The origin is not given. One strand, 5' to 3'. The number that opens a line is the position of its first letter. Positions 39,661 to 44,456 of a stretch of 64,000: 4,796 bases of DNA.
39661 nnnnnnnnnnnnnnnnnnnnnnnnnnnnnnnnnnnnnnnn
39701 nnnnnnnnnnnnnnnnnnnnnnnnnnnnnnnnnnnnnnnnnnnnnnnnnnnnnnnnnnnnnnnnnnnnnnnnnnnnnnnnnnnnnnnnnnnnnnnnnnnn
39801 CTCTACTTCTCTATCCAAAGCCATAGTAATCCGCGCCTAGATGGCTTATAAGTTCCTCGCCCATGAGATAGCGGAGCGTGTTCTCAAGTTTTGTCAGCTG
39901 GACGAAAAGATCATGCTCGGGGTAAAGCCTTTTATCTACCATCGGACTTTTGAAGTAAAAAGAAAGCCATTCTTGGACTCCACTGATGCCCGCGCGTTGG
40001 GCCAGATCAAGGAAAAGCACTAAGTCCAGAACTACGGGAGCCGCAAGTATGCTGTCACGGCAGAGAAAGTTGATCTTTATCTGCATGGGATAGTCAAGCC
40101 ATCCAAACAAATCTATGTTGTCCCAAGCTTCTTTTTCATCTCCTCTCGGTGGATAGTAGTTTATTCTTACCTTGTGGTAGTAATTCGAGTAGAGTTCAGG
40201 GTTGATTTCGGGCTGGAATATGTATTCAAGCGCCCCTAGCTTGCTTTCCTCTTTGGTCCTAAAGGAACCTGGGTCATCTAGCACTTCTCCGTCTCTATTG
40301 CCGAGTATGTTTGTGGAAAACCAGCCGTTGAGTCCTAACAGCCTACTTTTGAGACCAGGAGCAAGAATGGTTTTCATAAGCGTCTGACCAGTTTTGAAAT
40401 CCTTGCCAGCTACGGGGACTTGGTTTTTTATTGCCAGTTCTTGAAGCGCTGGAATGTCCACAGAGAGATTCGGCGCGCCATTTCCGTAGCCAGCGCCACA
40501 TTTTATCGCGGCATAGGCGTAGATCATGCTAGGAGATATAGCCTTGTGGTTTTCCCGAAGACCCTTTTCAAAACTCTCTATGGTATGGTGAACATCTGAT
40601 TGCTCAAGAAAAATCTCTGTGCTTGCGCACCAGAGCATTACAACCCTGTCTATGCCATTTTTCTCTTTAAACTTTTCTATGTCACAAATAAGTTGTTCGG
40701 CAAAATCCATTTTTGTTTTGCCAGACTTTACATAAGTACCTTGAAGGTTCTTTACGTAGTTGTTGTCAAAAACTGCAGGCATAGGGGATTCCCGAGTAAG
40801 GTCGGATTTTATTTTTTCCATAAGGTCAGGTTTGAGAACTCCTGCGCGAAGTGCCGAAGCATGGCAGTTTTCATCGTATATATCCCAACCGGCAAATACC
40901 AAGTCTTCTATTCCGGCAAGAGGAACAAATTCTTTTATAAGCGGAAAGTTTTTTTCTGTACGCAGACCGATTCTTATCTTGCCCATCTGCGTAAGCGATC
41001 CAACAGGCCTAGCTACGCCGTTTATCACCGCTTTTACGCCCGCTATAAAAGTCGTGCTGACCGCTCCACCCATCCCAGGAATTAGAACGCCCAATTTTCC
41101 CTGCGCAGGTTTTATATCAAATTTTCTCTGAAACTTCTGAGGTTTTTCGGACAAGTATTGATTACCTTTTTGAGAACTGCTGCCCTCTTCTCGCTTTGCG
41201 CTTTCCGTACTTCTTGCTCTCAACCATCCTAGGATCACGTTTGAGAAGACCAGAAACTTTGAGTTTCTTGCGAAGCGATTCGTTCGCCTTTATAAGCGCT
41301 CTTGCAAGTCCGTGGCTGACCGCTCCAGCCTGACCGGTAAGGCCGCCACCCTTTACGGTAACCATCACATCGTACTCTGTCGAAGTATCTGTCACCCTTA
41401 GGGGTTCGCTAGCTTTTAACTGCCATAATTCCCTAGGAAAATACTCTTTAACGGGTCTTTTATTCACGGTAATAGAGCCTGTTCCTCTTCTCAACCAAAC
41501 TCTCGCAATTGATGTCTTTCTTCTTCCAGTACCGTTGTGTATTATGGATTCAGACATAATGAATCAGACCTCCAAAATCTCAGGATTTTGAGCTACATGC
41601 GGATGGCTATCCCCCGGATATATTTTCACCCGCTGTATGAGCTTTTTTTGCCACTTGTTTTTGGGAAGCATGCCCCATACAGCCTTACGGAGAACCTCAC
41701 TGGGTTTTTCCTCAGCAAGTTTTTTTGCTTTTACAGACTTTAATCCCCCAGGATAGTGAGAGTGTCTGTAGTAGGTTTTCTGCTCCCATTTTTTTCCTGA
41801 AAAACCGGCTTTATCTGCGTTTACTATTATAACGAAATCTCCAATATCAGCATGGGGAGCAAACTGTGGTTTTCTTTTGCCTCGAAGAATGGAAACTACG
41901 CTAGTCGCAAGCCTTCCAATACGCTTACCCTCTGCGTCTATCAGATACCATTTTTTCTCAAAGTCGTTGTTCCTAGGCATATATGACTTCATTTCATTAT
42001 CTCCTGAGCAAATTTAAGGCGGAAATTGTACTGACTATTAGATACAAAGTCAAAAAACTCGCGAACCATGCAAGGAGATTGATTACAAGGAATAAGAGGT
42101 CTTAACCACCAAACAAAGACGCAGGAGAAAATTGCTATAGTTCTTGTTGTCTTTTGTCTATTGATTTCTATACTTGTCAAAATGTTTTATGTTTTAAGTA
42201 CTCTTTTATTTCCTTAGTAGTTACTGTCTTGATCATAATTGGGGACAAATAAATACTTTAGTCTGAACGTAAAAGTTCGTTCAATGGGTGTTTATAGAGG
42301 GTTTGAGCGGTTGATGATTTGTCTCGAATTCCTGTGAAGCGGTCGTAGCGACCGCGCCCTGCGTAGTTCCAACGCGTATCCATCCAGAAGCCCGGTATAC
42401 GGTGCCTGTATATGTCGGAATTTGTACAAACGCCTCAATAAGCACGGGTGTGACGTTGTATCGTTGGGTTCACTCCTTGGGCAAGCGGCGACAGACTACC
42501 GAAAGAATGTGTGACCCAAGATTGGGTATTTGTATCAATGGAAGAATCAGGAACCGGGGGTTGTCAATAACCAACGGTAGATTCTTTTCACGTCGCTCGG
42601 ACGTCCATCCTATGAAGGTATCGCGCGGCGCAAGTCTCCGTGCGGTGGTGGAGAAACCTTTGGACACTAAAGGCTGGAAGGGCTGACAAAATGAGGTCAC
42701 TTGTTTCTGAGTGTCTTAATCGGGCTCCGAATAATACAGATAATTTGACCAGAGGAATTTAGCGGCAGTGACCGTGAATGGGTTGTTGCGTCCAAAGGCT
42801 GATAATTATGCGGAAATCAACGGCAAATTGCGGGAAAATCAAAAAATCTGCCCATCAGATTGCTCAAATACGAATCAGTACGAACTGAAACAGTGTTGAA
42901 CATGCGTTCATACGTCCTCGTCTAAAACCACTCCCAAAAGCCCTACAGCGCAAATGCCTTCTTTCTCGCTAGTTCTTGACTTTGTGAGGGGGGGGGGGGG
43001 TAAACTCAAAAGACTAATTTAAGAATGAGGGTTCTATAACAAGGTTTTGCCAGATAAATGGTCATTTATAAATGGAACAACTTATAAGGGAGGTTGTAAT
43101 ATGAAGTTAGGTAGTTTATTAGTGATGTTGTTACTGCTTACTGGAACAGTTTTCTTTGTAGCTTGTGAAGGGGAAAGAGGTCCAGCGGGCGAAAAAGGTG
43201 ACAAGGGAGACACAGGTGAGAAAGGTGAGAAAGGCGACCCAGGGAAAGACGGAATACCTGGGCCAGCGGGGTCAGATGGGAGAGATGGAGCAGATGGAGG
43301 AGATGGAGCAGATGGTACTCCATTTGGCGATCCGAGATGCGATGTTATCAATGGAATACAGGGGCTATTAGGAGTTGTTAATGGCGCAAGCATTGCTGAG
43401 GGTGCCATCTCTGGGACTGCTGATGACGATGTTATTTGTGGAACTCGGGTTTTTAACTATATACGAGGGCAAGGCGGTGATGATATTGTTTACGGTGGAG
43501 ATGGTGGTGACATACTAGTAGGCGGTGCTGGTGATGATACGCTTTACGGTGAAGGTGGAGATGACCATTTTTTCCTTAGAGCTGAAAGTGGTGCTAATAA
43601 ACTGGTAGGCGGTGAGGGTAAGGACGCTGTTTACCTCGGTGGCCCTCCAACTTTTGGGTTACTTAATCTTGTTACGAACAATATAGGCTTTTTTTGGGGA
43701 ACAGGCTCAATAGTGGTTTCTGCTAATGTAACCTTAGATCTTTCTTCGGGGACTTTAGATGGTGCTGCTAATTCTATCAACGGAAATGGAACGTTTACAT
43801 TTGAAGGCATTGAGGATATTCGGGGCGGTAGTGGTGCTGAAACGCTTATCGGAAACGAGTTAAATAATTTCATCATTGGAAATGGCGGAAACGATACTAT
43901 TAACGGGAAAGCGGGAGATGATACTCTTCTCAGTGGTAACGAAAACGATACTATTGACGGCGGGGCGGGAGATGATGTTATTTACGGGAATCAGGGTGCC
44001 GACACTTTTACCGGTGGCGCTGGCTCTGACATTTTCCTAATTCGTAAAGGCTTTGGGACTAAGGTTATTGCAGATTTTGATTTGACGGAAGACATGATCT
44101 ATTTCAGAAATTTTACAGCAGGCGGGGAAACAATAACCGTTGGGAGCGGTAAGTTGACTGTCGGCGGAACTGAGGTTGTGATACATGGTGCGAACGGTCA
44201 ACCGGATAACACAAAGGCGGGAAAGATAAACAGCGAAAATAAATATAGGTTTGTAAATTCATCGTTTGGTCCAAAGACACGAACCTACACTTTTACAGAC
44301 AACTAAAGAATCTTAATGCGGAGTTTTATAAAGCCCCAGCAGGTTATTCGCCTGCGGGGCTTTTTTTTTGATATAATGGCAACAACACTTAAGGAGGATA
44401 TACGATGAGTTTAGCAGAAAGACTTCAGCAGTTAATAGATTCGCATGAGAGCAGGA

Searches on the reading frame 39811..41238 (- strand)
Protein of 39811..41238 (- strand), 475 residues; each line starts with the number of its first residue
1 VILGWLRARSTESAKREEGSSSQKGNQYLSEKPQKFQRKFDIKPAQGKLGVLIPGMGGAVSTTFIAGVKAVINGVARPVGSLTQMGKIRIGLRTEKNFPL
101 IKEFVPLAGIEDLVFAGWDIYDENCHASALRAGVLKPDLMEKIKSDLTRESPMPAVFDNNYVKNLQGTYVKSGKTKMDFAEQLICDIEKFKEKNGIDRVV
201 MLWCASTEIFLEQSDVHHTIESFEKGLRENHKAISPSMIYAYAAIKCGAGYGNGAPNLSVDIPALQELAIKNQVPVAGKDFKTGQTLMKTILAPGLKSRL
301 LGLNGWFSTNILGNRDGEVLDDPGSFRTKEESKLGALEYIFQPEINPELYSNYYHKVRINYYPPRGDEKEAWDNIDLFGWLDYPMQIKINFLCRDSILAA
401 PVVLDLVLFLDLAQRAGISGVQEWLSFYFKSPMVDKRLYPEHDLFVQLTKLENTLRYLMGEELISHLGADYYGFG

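Call 79: search_protein_families(library=pfam, proteins=[window:39811-41238:-], max_evalue=0.00001)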
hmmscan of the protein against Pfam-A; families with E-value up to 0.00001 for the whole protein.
window:39811-41238:- (475 aa): 2 families
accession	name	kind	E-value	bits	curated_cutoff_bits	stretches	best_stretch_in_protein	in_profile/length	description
PF07994.18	NAD_binding_5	-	9.1e-101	337.9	25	1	49-456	1-321/321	Myo-inositol-1-phosphate synthase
PF01658.22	Inos-1-P_synth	-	2e-30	105.6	27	1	284-396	1-107/107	Myo-inositol-1-phosphate synthase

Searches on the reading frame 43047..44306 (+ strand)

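Call 79: search_protein_families(library=pfam, proteins=[window:43047-44306:+], max_evalue=0.00001)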
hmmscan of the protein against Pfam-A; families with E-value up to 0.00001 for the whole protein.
window:43047-44306:+ (419 aa): 2 families
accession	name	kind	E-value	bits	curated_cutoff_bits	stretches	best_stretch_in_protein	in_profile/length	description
PF00353.25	HemolysinCabind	-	3.5e-25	88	23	3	297-329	3-35/36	RTX calcium-binding nonapeptide repeat (4 copies)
PF01391.23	Collagen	-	4.5e-08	33.2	27.2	1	42-92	7-57/60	Collagen triple helix repeat (20 copies)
